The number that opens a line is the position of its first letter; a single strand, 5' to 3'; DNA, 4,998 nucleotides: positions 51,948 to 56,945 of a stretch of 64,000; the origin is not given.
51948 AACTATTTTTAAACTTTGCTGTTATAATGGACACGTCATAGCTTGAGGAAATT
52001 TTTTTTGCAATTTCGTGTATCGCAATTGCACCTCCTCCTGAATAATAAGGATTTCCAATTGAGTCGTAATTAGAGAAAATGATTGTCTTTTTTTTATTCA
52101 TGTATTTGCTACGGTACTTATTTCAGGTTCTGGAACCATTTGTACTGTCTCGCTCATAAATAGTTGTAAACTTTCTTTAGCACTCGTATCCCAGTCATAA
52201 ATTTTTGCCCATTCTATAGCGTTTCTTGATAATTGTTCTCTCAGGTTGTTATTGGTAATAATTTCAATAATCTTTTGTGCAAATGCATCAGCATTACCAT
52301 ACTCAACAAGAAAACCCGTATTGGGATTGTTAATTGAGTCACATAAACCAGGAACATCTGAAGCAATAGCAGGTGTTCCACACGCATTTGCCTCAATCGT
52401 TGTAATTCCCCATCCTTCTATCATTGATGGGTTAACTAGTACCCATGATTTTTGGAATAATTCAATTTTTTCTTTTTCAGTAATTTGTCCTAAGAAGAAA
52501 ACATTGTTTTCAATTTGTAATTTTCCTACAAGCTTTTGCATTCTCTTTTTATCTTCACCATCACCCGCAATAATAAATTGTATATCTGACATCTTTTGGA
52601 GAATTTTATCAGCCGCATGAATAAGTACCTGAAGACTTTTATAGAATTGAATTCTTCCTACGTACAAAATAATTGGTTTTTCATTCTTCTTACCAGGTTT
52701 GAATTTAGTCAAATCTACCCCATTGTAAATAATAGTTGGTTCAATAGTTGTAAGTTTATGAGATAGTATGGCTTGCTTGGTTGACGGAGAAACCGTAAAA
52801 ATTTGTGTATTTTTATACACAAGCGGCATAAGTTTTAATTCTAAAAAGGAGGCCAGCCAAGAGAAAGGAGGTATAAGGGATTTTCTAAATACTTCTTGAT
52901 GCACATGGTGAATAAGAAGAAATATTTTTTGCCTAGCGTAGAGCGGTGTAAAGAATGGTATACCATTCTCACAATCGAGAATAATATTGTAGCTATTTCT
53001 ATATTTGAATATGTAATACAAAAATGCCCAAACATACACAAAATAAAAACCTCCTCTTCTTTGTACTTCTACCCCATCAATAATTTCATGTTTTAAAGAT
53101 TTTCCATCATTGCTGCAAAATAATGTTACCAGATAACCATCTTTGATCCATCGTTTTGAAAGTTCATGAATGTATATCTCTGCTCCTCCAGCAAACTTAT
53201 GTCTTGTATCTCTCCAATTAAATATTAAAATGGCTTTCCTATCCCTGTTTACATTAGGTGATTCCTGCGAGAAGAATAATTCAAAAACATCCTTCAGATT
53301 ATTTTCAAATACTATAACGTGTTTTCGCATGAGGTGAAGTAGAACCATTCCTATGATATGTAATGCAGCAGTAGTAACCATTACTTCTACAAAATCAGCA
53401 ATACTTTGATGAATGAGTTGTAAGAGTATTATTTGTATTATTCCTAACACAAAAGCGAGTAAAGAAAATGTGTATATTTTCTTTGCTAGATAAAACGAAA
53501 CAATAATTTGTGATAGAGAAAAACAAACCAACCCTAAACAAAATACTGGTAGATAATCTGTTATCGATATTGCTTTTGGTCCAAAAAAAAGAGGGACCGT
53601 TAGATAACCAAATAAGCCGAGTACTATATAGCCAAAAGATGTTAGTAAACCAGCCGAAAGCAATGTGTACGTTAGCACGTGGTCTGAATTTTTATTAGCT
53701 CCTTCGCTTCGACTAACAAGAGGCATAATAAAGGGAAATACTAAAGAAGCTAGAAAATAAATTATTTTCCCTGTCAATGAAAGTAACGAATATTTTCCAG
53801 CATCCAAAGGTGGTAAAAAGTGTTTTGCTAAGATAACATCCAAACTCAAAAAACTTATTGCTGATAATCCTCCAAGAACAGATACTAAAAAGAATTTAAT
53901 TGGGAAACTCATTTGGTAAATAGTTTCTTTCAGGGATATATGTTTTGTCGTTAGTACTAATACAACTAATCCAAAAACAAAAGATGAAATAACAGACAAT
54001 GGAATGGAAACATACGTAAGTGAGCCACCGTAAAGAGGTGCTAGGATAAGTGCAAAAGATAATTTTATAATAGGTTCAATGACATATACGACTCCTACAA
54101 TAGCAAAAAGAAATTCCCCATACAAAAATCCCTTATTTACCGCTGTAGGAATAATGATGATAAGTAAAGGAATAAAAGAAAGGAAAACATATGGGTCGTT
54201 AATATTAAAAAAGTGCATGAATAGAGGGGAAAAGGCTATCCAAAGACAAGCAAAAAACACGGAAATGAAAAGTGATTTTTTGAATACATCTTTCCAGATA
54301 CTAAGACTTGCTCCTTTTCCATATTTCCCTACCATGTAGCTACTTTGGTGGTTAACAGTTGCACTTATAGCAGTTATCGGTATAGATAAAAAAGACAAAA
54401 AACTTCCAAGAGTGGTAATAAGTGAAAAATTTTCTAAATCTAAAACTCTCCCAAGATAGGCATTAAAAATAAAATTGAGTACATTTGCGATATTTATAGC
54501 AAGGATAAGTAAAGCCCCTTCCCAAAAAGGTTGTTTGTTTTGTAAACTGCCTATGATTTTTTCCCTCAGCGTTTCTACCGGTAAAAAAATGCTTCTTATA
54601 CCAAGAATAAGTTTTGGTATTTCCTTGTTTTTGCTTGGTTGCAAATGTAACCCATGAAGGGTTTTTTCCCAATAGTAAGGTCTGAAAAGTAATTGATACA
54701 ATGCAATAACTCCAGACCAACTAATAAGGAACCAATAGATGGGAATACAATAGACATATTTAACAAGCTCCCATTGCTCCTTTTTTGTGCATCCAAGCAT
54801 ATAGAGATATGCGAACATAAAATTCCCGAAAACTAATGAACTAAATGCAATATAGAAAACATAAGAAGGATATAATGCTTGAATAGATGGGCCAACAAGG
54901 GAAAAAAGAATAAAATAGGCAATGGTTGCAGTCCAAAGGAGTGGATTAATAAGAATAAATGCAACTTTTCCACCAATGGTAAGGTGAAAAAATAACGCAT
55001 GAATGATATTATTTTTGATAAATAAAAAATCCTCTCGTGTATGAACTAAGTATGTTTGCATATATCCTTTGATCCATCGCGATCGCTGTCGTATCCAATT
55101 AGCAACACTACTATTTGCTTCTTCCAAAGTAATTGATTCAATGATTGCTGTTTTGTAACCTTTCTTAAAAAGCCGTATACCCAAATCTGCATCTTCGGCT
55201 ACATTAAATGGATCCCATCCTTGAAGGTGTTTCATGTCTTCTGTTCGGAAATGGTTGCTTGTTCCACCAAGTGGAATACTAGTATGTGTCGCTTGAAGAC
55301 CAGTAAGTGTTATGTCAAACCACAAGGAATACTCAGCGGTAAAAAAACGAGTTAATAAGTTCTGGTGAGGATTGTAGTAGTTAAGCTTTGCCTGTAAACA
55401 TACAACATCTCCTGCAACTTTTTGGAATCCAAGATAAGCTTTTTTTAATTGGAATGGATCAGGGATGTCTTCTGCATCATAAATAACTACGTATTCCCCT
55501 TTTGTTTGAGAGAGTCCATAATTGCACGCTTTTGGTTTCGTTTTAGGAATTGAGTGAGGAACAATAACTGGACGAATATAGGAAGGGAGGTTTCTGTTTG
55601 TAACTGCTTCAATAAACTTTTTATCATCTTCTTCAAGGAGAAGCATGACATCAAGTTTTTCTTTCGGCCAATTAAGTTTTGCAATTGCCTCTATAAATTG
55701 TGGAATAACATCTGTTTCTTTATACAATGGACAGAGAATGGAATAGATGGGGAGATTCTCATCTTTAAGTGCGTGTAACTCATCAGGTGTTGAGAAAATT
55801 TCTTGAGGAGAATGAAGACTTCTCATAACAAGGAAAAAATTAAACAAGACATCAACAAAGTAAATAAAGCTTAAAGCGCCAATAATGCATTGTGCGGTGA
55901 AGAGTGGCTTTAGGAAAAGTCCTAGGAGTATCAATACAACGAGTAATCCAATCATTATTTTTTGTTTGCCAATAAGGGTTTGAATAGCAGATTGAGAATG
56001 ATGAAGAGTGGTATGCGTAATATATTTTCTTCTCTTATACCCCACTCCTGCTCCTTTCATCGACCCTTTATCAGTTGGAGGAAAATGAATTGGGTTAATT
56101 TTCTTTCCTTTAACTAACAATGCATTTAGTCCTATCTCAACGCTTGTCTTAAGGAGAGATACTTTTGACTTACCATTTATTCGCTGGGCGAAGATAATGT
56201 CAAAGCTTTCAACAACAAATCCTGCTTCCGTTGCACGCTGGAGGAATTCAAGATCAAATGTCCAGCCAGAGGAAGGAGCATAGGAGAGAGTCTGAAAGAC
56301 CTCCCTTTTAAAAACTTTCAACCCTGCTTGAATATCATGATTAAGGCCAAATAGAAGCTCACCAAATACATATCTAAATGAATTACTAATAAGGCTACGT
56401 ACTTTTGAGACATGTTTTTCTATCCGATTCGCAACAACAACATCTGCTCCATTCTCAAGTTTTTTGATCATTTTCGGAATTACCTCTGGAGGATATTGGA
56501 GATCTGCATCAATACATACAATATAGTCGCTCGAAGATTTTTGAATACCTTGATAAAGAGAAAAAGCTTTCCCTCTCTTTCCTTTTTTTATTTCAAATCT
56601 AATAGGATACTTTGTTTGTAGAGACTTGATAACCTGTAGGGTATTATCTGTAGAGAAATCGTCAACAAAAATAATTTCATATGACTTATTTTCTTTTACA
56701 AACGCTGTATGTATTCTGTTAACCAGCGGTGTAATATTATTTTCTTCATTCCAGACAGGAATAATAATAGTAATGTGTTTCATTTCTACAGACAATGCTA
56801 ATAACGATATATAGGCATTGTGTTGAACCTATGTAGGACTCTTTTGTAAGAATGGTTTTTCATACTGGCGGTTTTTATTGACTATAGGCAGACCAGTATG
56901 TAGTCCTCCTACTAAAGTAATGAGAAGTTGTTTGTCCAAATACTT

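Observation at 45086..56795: Co-directional glycosylation operon suggests a lipid-linked protein/cell-envelope O-glycosylation system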

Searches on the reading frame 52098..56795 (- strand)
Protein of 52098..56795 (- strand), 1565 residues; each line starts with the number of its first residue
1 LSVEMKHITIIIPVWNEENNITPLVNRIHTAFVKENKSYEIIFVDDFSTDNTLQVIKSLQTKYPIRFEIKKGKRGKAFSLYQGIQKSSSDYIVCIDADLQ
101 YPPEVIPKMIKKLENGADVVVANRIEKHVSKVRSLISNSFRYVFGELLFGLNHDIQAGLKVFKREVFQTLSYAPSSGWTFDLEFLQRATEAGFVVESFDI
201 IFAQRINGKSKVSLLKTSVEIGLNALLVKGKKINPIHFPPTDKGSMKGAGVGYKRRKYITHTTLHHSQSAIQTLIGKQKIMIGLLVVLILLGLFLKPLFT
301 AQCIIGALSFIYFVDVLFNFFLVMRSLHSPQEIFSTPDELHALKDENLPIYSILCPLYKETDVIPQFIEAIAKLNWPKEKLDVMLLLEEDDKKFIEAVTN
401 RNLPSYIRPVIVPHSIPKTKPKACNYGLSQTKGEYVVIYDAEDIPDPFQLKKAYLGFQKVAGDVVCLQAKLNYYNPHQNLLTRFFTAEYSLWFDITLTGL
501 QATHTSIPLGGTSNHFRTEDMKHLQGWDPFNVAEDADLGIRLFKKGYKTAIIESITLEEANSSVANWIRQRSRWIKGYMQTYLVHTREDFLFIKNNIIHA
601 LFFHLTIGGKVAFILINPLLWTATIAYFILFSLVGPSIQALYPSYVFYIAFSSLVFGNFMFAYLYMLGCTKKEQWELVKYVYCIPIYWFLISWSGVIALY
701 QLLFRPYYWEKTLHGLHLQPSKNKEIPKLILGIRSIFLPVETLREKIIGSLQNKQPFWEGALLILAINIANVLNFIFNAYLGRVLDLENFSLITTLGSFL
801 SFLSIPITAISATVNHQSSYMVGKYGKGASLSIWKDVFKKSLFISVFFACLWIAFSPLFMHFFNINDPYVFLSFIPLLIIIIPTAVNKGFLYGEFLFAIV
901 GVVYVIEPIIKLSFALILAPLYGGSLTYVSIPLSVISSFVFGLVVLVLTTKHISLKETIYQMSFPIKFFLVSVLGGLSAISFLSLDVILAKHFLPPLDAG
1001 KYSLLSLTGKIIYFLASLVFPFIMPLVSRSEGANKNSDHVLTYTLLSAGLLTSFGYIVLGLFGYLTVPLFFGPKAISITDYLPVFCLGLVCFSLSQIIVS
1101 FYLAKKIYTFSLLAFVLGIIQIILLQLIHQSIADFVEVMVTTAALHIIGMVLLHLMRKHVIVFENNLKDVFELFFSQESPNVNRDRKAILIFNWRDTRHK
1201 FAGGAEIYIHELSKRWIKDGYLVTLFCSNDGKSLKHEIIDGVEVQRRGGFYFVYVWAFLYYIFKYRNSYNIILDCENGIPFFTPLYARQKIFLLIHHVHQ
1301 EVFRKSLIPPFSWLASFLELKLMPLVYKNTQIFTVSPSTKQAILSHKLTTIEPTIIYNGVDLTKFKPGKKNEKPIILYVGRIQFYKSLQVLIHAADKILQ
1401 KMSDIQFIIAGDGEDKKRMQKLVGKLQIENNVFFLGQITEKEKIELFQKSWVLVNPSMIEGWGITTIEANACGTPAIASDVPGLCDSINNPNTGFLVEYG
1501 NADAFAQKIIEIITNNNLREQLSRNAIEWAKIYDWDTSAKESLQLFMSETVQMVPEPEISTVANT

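Call 4: search_protein_families(library=pfam, proteins=[window:52098-56795:-], max_evalue=0.01)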
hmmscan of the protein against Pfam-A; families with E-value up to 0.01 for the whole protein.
window:52098-56795:- (1565 aa): 11 families
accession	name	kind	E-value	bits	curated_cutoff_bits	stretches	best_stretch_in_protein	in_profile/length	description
PF00534.26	Glycos_transf_1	-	1.9e-48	164.7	26.4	1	1363-1529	5-172/172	Glycosyl transferases group 1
PF00535.33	Glycos_transf_2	-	4.2e-40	137.9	23.3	2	9-168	1-165/168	Glycosyl transferase family 2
PF13692.12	Glyco_trans_1_4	-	6.9e-34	117.6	27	1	1374-1515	2-142/142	Glycosyl transferases group 1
PF13641.12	Glyco_tranf_2_3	-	1.6e-28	100.7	27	2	351-577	3-230/230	Glycosyltransferase like family 2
PF13632.12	Glyco_trans_2_3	-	5.5e-21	75.7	27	1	435-650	1-184/198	Glycosyl transferase family group 2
PF13439.12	Glyco_transf_4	-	1e-13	52.1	28.5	1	1203-1363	2-169/170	Glycosyltransferase Family 4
PF10111.15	Glyco_tranf_2_2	-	2.7e-08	34.1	27.3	1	9-112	1-110/276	Glycosyltransferase like family 2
PF13506.12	Glyco_transf_21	-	5.2e-08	33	21.7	1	410-575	6-173/174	Glycosyl transferase family 21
PF20706.3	GT4-conflict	-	1.3e-07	31.4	26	1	1352-1498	173-335/385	Family 4 Glycosyltransferase in conflict systems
PF13524.12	Glyco_trans_1_2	-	3.1e-05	24.4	25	1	1399-1528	6-127/144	Glycosyl transferase-like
PF03452.20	Anp1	-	0.001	19.1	28.8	0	353-393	25-67/263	Anp1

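Call 5: search_protein_families(library=ncbifam, proteins=[window:52098-56795:-], max_evalue=1)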
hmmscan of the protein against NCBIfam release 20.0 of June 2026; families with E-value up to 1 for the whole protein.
window:52098-56795:- (1565 aa): 76 families (the best 25 are shown)
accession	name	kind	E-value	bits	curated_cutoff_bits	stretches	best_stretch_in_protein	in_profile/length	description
TIGR03449.1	mycothiol_MshA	equivalog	1.1e-32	113.4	462.5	1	1346-1547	183-401/406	D-inositol-3-phosphate glycosyltransferase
TIGR03937.1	PgaC_IcaA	equivalog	3e-28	98.9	422.3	2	4-119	43-156/407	poly-beta-1,6-N-acetyl-D-glucosamine synthase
TIGR03111.1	glyc2_xrt_Gpos1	hypoth_equivalog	3.6e-28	98.5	363.95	2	4-120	47-163/439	TIGR03111 family XrtG-associated glycosyltransferase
TIGR03999.1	thiol_BshA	equivalog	5.8e-26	91.3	273.7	1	1334-1536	150-360/375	N-acetyl-alpha-D-glucosaminyl L-malate synthase BshA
NF041876.1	EPS_EpsE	equivalog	1.3e-24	87.2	400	1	1355-1526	190-372/389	exopolysaccharide biosynthesis GT4 family glycosyltransferase EpsE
NF041010.1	glycosy_Agl16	equivalog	7.9e-24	84.2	575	1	1203-1547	15-349/352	glycosylation protein Agl16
NF038295.1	EPS_HpsP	equivalog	1.2e-22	80.5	550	1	1368-1546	202-384/388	hormogonium polysaccharide biosynthesis glycosyltransferase HpsP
TIGR03088.1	stp2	hypoth_equivalog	2.3e-22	79.5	409.05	1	1354-1528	163-351/374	TIGR03088 family PEP-CTERM/XrtA system glycosyltransferase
TIGR02149.1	glgA_Coryne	subfamily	2.4e-22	79.6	302.4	1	1330-1546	146-387/391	glycogen synthase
NF007986.1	PRK10714.1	equivalog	3.3e-22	78.9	529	1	4-216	4-214/316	undecaprenyl-phosphate 4-deoxy-4-formamido-L-arabinose transferase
NF047588.1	GlcsyltransPgfSStrep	equivalog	4.7e-22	78.6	500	1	7-170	2-167/308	glycosyltransferase PgfS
NF050056.1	ProtGlycPglH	equivalog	5.9e-20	71.6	600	1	1325-1545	133-349/354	GalNAc-alpha-(1->4)-GalNAc-alpha-(1->3)-diNAcBac-PP-undecaprenol alpha-1,4-N-acetyl-D-galactosaminyltransferase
NF047880.1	glyco_SdgA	exception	8.8e-20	70.7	800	1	1369-1536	311-477/488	serine-aspartate repeat adhesin O-glycosyltransferase SdgA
NF038229.1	Glyco4_Geo_Pelo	equivalog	8.9e-20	71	400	1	1337-1530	118-316/338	GPMC system family 4 glycosyltransferase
NF050063.1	ProtGlycPglJ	equivalog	1e-19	71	500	1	1312-1544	127-361/363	N-acetylgalactosamine-N,N'-diacetylbacillosaminyl-diphospho-undecaprenol 4-alpha-N-acetylgalactosaminyltransferase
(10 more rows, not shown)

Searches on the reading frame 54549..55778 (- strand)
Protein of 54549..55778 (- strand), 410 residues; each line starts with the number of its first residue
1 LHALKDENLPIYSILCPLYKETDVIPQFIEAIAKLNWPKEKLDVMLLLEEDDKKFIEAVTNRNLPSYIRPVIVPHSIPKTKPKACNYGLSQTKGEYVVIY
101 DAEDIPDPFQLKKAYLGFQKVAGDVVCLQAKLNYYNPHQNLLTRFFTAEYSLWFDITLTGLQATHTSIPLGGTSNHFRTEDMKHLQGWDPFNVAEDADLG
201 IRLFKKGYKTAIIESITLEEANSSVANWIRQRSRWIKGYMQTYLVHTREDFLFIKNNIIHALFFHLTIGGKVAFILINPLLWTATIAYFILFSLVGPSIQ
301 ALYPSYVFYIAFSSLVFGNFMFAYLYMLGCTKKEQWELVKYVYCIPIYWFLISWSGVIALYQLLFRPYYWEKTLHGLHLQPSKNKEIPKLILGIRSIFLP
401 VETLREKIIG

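Call 77: search_solved_structures(query=window:54549-55778:-, max_evalue=0.001, show_alignments=1)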
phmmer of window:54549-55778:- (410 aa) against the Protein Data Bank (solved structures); distinct sequences matched with E-value up to 0.001: 3.
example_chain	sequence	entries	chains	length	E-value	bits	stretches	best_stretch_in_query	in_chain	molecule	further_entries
5ej1_A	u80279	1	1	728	1.2e-07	34.3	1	4-343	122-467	Putative cellulose synthase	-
4hg6_A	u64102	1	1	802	1.5e-07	34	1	4-343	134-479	Cellulose Synthase Subunit A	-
4p00_A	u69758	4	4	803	1.5e-07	34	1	4-343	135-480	Cellulose Synthase A subunit | Cellulose Synthase subunit A | Putative cellulose synthase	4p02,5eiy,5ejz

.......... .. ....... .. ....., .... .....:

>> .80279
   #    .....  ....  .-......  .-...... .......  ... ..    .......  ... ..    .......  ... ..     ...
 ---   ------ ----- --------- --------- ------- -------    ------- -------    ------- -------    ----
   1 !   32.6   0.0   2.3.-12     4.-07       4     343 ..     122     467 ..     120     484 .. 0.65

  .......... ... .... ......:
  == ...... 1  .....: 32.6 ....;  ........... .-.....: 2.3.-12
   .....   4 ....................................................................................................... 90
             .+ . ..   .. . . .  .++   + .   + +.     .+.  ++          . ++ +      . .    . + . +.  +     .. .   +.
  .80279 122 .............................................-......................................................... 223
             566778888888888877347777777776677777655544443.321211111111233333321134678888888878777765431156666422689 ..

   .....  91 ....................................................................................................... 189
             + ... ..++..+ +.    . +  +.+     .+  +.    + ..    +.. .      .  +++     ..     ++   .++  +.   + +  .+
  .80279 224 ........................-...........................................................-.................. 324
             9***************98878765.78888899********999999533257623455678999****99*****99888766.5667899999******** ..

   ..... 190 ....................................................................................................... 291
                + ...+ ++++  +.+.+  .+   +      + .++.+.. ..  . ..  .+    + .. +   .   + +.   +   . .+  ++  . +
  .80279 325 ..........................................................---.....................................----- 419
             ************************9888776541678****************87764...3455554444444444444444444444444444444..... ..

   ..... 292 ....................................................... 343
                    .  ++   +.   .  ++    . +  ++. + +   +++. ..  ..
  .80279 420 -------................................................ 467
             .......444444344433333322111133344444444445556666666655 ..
